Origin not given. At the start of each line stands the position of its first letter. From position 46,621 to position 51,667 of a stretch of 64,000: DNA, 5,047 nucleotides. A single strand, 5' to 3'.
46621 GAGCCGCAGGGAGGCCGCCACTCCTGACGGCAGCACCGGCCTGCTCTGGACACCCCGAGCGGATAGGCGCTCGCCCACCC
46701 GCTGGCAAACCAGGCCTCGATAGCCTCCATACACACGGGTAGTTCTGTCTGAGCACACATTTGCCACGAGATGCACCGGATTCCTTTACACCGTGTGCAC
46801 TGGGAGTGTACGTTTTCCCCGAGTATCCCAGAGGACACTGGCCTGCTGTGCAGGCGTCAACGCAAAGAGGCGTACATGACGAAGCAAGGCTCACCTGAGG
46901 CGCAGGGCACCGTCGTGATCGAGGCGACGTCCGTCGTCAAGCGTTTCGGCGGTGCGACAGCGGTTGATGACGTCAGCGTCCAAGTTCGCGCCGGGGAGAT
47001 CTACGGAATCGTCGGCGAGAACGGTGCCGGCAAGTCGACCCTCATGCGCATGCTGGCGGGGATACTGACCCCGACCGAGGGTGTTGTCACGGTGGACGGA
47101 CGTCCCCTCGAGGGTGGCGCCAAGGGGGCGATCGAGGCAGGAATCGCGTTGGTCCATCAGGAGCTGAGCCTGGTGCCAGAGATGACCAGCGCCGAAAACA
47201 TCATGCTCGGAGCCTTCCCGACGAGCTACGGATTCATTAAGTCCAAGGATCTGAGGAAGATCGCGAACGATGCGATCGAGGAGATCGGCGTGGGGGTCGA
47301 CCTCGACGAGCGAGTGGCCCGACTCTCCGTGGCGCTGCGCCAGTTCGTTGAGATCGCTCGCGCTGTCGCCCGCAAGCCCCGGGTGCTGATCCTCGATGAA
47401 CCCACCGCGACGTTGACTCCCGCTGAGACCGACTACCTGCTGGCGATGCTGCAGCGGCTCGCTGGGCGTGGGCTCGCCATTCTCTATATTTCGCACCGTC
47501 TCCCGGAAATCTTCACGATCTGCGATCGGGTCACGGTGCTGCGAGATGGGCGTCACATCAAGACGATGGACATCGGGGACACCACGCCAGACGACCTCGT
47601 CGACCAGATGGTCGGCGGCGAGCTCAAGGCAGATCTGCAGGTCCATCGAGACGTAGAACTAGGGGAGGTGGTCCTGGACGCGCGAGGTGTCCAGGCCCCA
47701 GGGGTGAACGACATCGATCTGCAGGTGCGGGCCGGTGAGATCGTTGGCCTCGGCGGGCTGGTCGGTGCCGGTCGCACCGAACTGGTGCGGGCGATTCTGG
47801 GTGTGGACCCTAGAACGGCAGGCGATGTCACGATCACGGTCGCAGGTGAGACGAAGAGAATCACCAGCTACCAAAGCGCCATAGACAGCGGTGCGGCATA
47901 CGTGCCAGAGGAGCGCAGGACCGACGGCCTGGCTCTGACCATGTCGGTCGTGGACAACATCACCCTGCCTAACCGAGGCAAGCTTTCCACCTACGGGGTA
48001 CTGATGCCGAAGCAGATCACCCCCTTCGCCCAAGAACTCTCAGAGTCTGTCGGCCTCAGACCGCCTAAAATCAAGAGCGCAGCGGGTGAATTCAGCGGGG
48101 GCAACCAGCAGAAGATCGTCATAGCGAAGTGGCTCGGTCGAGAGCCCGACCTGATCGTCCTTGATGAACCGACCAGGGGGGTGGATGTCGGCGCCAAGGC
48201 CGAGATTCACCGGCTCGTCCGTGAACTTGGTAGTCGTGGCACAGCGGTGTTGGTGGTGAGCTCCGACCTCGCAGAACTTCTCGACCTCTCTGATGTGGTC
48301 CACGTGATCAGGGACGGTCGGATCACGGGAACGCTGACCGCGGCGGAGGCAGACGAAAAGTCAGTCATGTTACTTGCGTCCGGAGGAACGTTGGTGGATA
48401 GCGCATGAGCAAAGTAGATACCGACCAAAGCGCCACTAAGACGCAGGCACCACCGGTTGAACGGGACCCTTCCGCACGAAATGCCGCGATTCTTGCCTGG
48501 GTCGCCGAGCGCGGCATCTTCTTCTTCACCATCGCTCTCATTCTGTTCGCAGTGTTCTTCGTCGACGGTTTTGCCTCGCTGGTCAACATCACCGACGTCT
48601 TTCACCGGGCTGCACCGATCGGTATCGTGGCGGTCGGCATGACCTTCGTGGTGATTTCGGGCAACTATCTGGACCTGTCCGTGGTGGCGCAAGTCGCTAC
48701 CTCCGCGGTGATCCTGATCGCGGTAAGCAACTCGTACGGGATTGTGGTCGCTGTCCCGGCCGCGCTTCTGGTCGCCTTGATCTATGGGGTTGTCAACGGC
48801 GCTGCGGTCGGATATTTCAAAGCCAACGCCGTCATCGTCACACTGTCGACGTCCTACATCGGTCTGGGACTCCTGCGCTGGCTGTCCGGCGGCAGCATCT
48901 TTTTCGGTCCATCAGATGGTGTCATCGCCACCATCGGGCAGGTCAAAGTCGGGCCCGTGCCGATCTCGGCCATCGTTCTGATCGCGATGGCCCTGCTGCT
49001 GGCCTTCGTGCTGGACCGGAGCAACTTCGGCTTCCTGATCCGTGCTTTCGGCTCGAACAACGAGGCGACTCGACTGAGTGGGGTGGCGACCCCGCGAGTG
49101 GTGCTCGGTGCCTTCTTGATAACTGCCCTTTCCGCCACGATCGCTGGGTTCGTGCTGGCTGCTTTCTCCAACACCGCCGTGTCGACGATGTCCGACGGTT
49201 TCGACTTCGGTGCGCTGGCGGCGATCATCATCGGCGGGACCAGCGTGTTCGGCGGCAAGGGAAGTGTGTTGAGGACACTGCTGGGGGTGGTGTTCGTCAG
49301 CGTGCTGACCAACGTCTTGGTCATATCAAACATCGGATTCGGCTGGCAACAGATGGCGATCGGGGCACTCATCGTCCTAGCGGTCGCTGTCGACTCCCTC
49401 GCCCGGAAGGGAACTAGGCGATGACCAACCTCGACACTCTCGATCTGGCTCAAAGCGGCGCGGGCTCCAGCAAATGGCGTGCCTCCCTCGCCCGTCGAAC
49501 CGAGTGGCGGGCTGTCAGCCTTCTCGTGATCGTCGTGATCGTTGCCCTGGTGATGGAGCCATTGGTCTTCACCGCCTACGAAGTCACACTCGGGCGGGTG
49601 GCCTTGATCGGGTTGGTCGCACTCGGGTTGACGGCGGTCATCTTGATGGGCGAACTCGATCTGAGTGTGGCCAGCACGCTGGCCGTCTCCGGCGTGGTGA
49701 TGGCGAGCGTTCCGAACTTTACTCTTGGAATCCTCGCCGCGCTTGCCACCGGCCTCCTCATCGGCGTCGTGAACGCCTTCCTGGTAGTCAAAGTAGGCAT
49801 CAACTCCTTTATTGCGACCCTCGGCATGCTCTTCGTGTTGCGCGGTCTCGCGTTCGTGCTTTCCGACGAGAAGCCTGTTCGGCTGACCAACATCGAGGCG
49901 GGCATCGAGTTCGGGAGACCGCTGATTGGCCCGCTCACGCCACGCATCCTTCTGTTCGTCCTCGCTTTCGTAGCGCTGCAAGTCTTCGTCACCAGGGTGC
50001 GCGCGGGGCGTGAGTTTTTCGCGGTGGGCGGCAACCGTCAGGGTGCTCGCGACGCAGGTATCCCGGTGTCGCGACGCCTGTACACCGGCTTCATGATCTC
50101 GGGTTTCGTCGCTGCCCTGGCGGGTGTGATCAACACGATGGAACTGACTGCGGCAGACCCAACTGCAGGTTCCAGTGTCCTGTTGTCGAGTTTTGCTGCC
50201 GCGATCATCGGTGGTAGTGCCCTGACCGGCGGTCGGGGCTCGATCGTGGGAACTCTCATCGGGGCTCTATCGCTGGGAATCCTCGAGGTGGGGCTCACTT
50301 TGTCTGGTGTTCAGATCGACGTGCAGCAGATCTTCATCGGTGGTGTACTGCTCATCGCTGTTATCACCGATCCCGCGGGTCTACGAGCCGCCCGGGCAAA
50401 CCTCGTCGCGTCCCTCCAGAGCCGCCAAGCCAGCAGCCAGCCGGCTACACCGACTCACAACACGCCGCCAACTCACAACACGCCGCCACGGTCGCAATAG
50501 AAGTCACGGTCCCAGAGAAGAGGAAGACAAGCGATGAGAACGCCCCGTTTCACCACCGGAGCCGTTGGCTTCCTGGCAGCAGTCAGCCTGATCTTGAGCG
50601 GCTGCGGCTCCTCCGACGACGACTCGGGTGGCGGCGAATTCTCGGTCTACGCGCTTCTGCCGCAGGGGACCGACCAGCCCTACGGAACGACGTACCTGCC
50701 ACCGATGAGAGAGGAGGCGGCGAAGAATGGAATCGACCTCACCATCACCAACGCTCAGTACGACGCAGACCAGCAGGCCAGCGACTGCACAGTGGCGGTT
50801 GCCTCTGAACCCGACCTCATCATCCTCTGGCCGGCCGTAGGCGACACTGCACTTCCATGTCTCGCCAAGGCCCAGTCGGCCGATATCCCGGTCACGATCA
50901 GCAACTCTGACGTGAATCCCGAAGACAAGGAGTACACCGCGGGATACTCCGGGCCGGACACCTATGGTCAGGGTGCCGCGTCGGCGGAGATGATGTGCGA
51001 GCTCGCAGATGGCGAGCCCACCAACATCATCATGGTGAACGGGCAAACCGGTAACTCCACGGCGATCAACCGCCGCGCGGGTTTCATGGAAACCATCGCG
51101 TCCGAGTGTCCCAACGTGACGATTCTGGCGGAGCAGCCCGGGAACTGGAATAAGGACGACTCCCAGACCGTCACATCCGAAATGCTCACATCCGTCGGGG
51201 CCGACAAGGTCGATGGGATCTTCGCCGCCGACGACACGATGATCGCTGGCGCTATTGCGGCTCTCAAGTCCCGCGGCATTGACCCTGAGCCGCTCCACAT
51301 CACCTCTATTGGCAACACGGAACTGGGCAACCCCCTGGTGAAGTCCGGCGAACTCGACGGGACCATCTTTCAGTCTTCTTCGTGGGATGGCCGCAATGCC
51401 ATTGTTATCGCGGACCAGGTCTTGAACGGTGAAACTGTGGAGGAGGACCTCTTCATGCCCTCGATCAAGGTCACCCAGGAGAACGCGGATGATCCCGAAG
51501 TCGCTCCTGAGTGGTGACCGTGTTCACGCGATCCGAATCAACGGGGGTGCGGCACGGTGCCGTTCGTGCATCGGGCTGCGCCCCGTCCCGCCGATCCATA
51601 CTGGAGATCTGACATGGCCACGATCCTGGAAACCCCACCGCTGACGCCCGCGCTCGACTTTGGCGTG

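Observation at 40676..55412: About 14.6 kb bracketed by a duplicated 5' end of an alkZ/ycaQ-like gene: island insertion without a visible recombinase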

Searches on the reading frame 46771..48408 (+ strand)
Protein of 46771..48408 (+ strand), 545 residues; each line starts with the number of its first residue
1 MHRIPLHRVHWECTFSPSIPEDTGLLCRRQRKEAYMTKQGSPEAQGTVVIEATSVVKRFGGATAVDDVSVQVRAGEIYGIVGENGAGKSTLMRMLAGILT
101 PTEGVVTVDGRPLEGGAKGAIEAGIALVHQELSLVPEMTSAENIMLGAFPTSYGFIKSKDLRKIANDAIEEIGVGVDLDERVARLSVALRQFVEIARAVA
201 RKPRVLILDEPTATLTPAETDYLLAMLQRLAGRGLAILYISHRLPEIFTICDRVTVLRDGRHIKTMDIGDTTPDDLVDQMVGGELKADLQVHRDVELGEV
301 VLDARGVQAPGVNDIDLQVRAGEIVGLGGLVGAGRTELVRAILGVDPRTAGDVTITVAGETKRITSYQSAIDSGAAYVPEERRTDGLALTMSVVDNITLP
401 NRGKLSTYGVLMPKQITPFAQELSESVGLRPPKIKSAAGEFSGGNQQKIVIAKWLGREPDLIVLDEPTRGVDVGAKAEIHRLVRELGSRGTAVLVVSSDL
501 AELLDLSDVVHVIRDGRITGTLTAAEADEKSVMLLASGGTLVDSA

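Call 6: search_protein_families(library=pfam, proteins=[window:46771-48408:+])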
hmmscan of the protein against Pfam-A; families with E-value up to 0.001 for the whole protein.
window:46771-48408:+ (545 aa): 5 families
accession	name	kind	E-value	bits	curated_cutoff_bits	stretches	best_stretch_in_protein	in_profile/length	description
PF00005.33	ABC_tran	-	5.1e-53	179.8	25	2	66-213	2-137/137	ABC transporter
PF13304.12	AAA_21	-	7.1e-09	36.6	27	0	77-99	1-23/304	AAA domain, putative AbiEii toxin, Type IV TA system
PF13191.12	AAA_16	-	1.8e-05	25.8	32.6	1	73-231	20-159/167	AAA ATPase domain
PF13555.12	AAA_29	-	0.00038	20.6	27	0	68-103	15-50/61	P-loop containing region of AAA domain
PF13401.12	AAA_22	-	0.00053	20.7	27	0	79-227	9-107/130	AAA domain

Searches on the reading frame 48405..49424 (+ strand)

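Call 7: search_protein_families(library=pfam, proteins=[window:48405-49424:+])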
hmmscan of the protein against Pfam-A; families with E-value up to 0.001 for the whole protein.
window:48405-49424:+ (339 aa): 1 family
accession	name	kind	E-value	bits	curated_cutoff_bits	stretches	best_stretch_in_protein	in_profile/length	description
PF02653.21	BPD_transp_2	-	1e-27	97.4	26.8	1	62-326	2-268/269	Branched-chain amino acid transport system / permease component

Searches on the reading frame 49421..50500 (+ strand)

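Call 7: search_protein_families(library=pfam, proteins=[window:49421-50500:+])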
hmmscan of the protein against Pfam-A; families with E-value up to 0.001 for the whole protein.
window:49421-50500:+ (359 aa): 1 family
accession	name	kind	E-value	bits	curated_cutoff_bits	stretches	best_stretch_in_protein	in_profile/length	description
PF02653.21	BPD_transp_2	-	1.1e-35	123.6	26.8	1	57-314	6-269/269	Branched-chain amino acid transport system / permease component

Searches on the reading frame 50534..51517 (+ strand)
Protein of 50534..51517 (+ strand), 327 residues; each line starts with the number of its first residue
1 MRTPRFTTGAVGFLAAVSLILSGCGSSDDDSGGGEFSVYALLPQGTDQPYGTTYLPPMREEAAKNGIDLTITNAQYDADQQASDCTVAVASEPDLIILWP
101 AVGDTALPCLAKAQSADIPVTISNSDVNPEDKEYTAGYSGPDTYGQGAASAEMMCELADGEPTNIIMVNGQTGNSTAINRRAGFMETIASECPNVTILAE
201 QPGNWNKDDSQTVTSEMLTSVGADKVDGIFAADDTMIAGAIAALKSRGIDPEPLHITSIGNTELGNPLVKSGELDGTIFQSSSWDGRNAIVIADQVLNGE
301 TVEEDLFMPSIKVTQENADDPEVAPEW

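Call 7: search_protein_families(library=pfam, proteins=[window:50534-51517:+])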
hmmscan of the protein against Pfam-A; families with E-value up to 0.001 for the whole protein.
window:50534-51517:+ (327 aa): 3 families
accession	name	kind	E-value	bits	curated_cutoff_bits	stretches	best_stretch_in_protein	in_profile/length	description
PF13407.12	Peripla_BP_4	-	1.5e-50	172.6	35.1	1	40-300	2-257/258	Periplasmic binding protein domain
PF00532.27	Peripla_BP_1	-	3.3e-09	37.1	22.2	1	38-248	4-205/281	Periplasmic binding proteins and sugar binding domain of LacI family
PF13377.12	Peripla_BP_3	-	3e-07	31.1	26.5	1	163-268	10-118/167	Periplasmic binding protein-like domain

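Call 49: search_protein_families(library=ncbifam, proteins=[window:50534-51517:+], max_evalue=1e-10)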
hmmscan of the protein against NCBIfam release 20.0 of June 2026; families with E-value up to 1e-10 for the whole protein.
window:50534-51517:+ (327 aa): 3 families
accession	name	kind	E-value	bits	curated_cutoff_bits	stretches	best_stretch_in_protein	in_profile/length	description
NF041827.1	YtfQ_transport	equivalog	6.4e-26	91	510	1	59-259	48-249/320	galactofuranose ABC transporter, galactofuranose-binding protein YtfQ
NF007936.0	PRK10653.1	equivalog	5.4e-21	75.2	337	1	49-306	39-286/295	ribose ABC transporter substrate-binding protein RbsB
NF007254.0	PRK09701.1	equivalog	5.6e-13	48.7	335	1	47-303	35-294/311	D-allose transporter substrate-binding protein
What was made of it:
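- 46876..51517 (+): Sugar-type ABC importer: double ATPase, two BPD_transp_2 permeases and a Peripla_BP_4 binding protein. NCBIfam gives only sub-threshold YtfQ/RbsB matches (call 49).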
